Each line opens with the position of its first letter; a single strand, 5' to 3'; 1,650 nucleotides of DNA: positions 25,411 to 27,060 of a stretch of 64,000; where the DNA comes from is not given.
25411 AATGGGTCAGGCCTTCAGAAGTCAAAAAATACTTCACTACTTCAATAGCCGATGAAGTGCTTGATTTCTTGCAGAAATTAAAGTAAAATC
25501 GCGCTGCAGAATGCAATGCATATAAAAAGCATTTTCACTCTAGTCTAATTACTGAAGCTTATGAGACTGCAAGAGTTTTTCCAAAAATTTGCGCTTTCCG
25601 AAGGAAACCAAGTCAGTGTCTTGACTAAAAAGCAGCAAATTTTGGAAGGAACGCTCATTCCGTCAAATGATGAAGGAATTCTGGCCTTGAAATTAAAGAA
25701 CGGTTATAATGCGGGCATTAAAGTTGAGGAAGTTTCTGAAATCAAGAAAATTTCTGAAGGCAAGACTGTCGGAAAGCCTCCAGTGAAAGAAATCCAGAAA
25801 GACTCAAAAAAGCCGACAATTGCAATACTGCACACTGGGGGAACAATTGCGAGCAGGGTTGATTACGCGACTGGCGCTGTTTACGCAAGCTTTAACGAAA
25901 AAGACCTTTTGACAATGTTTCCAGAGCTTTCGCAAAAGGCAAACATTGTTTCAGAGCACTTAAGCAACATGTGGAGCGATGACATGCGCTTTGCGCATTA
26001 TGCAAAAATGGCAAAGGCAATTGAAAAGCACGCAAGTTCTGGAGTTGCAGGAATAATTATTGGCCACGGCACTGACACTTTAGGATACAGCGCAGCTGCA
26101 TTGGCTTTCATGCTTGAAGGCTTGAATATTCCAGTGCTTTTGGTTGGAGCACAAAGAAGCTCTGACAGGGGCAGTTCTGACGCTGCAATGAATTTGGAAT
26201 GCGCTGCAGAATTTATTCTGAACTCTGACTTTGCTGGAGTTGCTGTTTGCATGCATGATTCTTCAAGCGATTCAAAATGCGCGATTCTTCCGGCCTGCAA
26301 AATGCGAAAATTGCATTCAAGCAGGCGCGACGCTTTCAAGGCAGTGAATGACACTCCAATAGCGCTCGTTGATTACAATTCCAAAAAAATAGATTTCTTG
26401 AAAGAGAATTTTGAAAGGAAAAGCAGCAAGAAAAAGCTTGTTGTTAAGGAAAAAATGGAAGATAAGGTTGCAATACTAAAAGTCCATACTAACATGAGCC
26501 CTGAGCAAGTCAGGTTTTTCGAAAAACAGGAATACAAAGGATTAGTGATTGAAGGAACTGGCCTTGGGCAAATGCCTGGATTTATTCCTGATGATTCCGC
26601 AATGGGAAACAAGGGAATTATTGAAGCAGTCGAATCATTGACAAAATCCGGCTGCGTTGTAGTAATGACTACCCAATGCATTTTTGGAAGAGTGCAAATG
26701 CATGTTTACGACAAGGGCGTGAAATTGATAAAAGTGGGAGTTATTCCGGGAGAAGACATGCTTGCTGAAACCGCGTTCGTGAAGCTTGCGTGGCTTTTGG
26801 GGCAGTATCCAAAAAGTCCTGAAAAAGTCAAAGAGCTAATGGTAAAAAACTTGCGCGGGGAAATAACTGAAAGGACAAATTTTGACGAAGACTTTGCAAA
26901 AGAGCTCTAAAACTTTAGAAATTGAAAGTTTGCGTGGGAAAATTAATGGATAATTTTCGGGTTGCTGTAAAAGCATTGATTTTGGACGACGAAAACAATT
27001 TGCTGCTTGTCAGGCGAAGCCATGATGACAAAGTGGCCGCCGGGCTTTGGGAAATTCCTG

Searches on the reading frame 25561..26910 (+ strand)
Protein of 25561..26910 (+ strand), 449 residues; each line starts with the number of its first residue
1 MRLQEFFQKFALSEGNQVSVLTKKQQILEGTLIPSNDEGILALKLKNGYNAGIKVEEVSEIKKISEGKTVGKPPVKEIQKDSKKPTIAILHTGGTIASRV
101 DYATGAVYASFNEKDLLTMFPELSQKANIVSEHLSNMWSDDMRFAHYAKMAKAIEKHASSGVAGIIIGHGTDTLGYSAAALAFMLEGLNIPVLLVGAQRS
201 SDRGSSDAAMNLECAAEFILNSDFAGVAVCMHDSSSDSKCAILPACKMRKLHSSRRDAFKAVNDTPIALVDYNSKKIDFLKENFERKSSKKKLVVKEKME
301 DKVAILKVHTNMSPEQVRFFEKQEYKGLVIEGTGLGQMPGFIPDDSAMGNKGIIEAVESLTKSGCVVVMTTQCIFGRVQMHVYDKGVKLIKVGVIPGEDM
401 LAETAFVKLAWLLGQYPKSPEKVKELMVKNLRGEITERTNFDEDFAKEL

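Call 68: search_protein_families(library=pfam, proteins=[window:25561-26910:+], max_evalue=0.00001)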
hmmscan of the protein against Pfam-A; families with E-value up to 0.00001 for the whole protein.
window:25561-26910:+ (449 aa): 3 families
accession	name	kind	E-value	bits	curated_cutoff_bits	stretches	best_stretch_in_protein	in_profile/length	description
PF00710.25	Asparaginase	-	1.4e-54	185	22.5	1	87-278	2-186/193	Asparaginase, N-terminal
PF17763.6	Asparaginase_C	-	8.2e-30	103.5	34.6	1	302-427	1-114/114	Glutaminase/Asparaginase C-terminal domain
PF18195.6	GatD_N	-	2.4e-11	43.2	25.7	1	13-64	2-54/54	GatD N-terminal domain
